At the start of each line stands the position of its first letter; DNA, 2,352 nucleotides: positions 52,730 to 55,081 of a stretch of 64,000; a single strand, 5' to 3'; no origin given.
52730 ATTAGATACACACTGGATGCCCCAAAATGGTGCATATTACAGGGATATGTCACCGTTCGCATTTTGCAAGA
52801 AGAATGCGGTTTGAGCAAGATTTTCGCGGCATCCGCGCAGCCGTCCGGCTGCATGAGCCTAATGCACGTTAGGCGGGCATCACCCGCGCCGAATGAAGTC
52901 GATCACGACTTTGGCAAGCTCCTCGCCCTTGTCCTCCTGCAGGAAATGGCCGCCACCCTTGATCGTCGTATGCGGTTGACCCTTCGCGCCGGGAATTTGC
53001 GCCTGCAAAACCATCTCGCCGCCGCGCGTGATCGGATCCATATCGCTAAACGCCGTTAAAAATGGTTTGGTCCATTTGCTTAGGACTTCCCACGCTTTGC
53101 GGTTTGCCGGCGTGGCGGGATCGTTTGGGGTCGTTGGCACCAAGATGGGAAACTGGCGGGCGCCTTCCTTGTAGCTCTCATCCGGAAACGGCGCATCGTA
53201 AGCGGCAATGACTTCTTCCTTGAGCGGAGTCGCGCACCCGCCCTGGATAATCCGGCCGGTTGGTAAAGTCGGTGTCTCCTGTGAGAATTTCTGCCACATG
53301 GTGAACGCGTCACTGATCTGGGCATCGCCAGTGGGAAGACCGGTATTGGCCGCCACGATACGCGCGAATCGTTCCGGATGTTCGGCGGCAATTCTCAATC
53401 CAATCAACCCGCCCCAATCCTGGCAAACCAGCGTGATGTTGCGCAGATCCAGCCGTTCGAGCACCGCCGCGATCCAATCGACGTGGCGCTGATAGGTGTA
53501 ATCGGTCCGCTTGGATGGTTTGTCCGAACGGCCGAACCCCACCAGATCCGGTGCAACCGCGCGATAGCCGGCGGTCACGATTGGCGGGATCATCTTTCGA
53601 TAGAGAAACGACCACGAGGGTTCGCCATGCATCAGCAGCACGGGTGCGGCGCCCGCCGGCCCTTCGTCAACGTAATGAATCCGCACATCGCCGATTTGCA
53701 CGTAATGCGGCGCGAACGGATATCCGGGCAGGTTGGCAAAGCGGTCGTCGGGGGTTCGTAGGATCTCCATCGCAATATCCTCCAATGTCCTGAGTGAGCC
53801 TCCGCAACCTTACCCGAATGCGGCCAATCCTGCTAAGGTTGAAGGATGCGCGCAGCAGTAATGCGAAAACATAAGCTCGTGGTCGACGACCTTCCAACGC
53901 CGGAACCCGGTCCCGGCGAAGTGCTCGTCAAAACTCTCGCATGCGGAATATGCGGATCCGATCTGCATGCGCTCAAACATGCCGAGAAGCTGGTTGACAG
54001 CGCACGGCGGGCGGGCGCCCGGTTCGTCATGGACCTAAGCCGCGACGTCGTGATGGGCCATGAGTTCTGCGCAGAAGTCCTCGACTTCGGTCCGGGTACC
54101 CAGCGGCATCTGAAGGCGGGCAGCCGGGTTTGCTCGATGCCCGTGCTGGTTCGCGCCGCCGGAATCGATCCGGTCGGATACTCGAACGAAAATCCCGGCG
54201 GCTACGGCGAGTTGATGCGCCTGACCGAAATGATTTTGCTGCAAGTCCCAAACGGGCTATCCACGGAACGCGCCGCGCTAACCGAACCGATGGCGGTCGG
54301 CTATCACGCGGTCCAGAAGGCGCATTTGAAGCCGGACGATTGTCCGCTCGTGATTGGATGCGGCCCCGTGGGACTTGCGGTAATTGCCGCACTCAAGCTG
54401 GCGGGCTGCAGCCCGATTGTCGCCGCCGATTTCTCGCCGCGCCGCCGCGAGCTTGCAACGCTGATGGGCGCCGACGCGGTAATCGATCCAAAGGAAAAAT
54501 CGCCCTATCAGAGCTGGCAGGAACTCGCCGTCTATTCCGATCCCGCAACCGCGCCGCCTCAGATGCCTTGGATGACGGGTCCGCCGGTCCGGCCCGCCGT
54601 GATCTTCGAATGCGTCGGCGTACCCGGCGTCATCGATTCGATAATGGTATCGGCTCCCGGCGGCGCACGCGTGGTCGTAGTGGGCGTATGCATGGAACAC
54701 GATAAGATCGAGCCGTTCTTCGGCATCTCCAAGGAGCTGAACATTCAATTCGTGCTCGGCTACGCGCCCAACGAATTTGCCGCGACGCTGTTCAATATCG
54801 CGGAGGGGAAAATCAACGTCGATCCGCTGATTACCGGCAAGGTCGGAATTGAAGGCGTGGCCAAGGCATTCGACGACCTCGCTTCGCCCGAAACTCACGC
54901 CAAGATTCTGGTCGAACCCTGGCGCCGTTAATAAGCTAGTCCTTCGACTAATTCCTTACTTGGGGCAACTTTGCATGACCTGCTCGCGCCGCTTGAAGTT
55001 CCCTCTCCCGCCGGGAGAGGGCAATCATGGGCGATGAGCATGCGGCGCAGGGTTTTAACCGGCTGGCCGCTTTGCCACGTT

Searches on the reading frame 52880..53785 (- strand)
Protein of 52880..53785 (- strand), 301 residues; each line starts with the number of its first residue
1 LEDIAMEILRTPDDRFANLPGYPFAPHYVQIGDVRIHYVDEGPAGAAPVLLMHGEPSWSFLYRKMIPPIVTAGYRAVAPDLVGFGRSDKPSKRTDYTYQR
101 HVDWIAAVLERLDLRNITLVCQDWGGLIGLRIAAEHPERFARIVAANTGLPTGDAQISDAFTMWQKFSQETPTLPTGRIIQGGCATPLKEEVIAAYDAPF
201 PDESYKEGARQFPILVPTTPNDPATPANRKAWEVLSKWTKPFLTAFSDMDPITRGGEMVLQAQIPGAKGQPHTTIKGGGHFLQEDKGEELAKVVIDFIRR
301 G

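Call 6: search_protein_families(library=pfam, proteins=[window:52880-53785:-])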
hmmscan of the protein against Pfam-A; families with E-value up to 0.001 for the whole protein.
window:52880-53785:- (301 aa): 3 families
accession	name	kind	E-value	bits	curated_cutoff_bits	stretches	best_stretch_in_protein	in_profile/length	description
PF00561.26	Abhydrolase_1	-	1.3e-25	90.9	25.8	1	48-284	2-242/245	alpha/beta hydrolase fold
PF12697.13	Abhydrolase_6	-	5.7e-17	63.5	26.3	1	49-292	1-216/217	Alpha/beta hydrolase family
PF12146.15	Hydrolase_4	-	2.8e-09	37.1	27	1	47-167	5-129/239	Serine aminopeptidase, S33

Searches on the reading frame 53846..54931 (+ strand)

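Call 6: search_protein_families(library=pfam, proteins=[window:53846-54931:+])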
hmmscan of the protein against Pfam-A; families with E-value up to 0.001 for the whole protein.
window:53846-54931:+ (361 aa): 2 families
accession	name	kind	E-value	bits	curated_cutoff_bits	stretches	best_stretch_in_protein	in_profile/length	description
PF00107.32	ADH_zinc_N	-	4.5e-19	69.1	31.8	1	174-315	1-124/129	Zinc-binding dehydrogenase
PF08240.17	ADH_N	-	1.3e-12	48.3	23.5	1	22-135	1-103/104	Alcohol dehydrogenase GroES-like domain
